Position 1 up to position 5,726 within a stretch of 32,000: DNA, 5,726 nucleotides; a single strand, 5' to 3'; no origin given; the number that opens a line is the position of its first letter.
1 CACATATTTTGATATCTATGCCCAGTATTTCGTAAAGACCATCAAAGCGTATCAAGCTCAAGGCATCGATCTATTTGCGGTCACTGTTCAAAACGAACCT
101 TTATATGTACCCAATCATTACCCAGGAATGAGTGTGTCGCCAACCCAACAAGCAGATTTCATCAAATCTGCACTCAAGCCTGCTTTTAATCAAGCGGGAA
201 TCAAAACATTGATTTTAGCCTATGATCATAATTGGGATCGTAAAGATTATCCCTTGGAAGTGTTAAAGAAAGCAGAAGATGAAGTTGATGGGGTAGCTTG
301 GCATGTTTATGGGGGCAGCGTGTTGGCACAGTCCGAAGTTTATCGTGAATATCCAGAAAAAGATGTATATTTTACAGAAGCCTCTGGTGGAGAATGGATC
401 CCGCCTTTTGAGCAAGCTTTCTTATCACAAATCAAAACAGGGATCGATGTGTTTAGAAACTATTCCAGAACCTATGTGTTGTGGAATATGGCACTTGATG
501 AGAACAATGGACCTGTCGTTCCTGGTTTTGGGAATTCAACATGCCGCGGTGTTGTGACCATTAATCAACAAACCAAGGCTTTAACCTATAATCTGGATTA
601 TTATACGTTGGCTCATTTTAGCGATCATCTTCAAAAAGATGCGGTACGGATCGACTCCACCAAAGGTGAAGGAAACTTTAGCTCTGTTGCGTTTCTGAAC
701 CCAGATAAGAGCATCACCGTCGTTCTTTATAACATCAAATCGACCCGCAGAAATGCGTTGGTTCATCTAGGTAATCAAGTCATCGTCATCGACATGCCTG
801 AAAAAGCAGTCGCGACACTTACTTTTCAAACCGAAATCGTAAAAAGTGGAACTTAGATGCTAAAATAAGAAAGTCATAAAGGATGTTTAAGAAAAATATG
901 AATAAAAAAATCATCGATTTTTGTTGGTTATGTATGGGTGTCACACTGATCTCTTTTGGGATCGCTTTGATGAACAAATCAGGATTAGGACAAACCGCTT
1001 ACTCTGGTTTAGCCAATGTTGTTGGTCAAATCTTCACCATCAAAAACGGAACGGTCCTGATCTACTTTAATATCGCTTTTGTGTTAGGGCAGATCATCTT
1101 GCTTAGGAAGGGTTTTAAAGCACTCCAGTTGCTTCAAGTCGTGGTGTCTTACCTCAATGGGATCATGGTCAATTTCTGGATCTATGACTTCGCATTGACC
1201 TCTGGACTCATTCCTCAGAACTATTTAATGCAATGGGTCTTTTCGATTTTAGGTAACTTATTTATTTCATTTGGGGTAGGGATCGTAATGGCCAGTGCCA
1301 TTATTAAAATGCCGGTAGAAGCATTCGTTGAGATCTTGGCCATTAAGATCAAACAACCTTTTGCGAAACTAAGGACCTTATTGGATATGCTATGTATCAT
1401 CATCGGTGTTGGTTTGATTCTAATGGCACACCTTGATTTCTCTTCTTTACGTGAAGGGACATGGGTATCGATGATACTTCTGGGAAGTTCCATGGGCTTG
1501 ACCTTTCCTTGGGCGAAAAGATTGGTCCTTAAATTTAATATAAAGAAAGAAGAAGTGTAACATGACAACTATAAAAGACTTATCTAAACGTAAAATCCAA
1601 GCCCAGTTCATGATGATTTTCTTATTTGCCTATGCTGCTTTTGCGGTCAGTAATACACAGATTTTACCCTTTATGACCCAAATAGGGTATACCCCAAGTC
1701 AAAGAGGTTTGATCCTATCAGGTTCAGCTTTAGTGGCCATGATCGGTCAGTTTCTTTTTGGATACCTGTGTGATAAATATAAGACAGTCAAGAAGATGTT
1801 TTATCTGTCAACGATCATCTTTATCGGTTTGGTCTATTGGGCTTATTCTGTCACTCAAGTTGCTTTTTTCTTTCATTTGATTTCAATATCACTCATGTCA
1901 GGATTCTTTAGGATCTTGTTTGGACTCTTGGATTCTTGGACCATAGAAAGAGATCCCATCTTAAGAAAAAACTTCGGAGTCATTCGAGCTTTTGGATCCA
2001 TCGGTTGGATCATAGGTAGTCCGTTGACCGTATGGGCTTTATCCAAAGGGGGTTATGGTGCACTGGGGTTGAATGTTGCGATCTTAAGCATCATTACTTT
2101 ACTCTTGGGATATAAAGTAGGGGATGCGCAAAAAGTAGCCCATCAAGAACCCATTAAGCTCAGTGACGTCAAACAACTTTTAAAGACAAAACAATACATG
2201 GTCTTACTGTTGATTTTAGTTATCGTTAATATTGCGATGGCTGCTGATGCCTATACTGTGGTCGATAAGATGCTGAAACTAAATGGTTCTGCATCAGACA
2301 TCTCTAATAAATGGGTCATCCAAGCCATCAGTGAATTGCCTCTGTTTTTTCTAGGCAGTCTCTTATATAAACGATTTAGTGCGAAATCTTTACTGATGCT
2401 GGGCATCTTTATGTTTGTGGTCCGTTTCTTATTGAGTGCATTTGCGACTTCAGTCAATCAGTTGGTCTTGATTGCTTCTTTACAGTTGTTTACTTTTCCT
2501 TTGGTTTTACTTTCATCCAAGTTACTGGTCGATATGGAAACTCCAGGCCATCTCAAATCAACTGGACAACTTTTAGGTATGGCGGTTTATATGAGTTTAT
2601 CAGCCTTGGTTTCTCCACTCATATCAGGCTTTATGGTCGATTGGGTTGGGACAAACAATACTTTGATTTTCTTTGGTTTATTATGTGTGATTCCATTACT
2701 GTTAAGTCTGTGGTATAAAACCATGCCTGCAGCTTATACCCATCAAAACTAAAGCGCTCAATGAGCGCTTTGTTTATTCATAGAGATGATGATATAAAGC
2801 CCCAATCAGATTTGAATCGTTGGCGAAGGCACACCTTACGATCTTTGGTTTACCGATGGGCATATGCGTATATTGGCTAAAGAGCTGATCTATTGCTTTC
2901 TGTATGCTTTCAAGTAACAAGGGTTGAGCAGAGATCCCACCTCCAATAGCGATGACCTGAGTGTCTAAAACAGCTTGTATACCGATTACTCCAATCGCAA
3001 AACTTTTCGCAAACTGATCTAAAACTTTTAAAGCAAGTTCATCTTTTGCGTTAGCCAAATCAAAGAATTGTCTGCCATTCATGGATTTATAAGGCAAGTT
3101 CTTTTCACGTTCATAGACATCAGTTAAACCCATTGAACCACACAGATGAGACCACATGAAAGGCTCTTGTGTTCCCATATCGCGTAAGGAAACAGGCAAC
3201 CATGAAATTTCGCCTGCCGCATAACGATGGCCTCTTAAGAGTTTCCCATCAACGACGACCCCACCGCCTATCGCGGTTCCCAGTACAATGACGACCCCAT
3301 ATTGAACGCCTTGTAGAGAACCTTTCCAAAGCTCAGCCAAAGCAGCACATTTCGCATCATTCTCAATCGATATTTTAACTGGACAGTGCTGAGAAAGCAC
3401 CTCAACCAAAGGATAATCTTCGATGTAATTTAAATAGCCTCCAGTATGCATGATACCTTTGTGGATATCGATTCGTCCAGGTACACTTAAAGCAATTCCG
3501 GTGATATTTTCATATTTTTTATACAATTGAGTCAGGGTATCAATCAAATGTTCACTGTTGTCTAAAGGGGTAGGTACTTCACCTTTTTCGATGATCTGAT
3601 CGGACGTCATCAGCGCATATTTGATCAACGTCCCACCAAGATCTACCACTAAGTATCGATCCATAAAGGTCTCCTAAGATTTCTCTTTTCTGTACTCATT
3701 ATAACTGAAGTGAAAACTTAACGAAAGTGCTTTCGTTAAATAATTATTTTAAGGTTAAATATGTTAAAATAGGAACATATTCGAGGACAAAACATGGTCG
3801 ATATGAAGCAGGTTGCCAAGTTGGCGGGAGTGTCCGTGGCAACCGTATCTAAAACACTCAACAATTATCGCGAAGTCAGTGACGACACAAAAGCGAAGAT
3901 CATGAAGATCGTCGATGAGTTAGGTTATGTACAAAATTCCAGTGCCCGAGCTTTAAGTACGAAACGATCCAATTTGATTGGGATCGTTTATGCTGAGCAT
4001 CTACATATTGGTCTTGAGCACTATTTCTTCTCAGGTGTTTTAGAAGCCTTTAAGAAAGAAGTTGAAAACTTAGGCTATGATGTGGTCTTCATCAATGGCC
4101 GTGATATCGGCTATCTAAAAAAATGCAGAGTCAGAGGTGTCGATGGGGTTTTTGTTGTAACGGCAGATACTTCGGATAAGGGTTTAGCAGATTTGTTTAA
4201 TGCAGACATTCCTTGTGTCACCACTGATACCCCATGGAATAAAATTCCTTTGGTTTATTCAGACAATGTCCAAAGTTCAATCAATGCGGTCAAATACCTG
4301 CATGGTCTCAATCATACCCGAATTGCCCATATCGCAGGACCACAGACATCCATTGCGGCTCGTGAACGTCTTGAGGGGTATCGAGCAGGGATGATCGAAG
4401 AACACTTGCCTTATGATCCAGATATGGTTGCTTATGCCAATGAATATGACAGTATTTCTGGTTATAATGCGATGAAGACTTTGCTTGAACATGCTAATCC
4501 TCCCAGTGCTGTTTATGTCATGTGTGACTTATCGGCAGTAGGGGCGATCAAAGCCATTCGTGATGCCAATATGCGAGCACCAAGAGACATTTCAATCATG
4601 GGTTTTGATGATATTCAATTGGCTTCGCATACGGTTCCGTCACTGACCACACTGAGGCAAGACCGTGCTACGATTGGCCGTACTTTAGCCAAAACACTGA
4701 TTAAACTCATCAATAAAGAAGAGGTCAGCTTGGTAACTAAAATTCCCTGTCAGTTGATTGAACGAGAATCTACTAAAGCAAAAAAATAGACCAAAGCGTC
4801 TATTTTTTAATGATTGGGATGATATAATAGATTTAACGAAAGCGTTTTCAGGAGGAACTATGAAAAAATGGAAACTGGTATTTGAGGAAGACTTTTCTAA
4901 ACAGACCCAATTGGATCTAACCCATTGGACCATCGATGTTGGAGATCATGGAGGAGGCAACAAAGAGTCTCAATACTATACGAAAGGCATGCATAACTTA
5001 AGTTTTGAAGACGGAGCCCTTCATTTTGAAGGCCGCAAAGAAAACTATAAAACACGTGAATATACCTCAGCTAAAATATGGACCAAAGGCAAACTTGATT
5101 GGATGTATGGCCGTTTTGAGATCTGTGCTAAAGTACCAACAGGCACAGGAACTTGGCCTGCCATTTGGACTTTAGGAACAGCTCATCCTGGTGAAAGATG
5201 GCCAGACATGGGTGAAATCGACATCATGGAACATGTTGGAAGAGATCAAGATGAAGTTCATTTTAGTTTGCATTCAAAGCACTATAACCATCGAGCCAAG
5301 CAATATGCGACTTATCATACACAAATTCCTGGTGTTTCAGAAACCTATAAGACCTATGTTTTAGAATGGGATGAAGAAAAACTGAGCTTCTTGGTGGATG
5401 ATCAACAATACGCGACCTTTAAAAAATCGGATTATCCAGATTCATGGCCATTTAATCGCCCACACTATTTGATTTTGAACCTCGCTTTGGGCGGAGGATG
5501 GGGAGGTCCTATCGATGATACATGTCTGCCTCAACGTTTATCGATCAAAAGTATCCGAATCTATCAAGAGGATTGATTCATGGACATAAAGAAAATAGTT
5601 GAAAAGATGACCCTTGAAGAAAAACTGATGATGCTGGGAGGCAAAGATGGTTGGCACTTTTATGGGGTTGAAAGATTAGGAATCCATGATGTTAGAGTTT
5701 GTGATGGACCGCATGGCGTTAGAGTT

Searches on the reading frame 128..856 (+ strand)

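Call 7: search_protein_families(library=pfam, proteins=[window:128-856:+], max_evalue=0.001)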
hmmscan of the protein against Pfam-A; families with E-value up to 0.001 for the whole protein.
window:128-856:+ (242 aa): 2 families
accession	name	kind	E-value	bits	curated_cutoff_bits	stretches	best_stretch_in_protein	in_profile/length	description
PF17189.10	Glyco_hydro_30C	-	2.4e-12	47.2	22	1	171-231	1-65/65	Glycosyl hydrolase family 30 beta sandwich domain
PF02055.22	Glyco_hydro_30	-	1.1e-05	25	23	1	3-167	173-347/348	Glycosyl hydrolase family 30 TIM-barrel domain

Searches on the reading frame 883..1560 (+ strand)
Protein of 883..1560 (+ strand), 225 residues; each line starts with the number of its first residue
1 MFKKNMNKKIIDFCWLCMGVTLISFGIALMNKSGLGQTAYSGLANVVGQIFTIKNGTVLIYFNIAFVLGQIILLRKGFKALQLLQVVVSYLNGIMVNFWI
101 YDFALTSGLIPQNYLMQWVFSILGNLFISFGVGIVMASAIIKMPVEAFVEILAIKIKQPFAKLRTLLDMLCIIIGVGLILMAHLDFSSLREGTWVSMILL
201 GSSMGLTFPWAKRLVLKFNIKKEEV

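Call 7: search_protein_families(library=pfam, proteins=[window:883-1560:+], max_evalue=0.001)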
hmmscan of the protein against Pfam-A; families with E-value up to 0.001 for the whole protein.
window:883-1560:+ (225 aa): 1 family
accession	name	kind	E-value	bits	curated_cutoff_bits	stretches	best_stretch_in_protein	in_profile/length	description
PF19700.5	DUF6198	-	9.3e-09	35.7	27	1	16-206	14-200/217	Family of unknown function (DUF6198)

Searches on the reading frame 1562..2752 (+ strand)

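Call 7: search_protein_families(library=pfam, proteins=[window:1562-2752:+], max_evalue=0.001)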
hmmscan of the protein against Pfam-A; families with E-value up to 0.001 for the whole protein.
window:1562-2752:+ (396 aa): 4 families
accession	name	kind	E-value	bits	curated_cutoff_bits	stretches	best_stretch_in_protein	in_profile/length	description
PF12832.13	MFS_1_like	-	5.6e-31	108.4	25.2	1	18-367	6-370/373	MFS_1 like family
PF07690.21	MFS_1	-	2.6e-19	69.8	33.4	2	18-228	3-220/347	Major Facilitator Superfamily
PF03825.22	Nuc_H_symport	-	4.2e-19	69.3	25.9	1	13-375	4-378/400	Nucleoside H+ symporter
PF01306.25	LacY_symp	-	2.7e-09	36.8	24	1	15-385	11-399/413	LacY proton/sugar symporter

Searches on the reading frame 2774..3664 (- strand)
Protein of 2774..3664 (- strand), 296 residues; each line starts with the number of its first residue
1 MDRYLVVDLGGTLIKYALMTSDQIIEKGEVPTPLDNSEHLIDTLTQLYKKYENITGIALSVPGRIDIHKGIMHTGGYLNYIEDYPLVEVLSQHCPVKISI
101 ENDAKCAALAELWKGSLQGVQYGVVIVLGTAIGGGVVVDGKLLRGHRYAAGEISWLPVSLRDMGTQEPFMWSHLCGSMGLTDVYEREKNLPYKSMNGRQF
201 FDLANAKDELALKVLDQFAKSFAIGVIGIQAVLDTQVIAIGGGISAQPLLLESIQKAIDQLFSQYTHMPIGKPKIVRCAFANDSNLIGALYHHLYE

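Call 7: search_protein_families(library=pfam, proteins=[window:2774-3664:-], max_evalue=0.001)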
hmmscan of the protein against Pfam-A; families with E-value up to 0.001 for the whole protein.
window:2774-3664:- (296 aa): 1 family
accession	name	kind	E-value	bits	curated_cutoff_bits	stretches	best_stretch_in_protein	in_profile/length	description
PF00480.26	ROK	-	8.6e-43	147.4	22.9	1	5-291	2-289/294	ROK family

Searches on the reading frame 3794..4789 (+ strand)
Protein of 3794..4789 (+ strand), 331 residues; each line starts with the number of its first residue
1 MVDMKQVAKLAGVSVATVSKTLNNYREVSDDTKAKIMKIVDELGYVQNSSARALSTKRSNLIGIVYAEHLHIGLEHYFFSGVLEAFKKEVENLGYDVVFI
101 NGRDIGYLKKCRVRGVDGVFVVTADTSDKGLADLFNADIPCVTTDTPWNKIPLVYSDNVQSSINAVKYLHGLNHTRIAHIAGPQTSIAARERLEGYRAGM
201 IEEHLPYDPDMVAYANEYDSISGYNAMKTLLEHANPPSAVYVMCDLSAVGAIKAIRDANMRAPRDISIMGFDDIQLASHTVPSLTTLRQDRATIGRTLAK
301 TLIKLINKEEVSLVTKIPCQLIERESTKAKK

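Call 7: search_protein_families(library=pfam, proteins=[window:3794-4789:+], max_evalue=0.001)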
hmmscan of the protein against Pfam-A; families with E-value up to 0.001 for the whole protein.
window:3794-4789:+ (331 aa): 4 families
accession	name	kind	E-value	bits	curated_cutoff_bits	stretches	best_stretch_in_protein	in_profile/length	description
PF13377.12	Peripla_BP_3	-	6.1e-33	114.7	26.5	1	166-327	1-167/167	Periplasmic binding protein-like domain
PF00532.27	Peripla_BP_1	-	1.5e-25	90.7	22.2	1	62-324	4-280/281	Periplasmic binding proteins and sugar binding domain of LacI family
PF00356.27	LacI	-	3.9e-17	62.2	27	1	4-48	2-46/46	Bacterial regulatory proteins, lacI family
PF13407.12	Peripla_BP_4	-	2.9e-13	50.4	35.1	1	76-306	10-254/258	Periplasmic binding protein domain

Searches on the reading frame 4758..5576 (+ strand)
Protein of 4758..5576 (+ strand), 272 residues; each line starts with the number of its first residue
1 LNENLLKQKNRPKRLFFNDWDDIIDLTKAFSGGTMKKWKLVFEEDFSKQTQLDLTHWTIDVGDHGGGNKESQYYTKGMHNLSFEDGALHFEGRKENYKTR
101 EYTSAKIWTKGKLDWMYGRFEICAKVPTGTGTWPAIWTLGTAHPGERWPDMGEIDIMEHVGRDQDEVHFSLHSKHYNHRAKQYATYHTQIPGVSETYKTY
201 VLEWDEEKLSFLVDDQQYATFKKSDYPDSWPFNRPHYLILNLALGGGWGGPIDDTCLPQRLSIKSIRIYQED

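Call 7: search_protein_families(library=pfam, proteins=[window:4758-5576:+], max_evalue=0.001)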
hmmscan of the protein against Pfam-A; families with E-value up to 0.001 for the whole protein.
window:4758-5576:+ (272 aa): 2 families
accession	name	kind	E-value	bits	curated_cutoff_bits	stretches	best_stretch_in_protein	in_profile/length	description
PF00722.28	Glyco_hydro_16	-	4.4e-22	78.8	22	1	80-248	13-162/175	Glycosyl hydrolases family 16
PF03935.22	SKN1_KRE6_Sbg1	-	8.5e-07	28.2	30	1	33-141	112-224/501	Beta-glucan synthesis-associated protein SKN1/KRE6/Sbg1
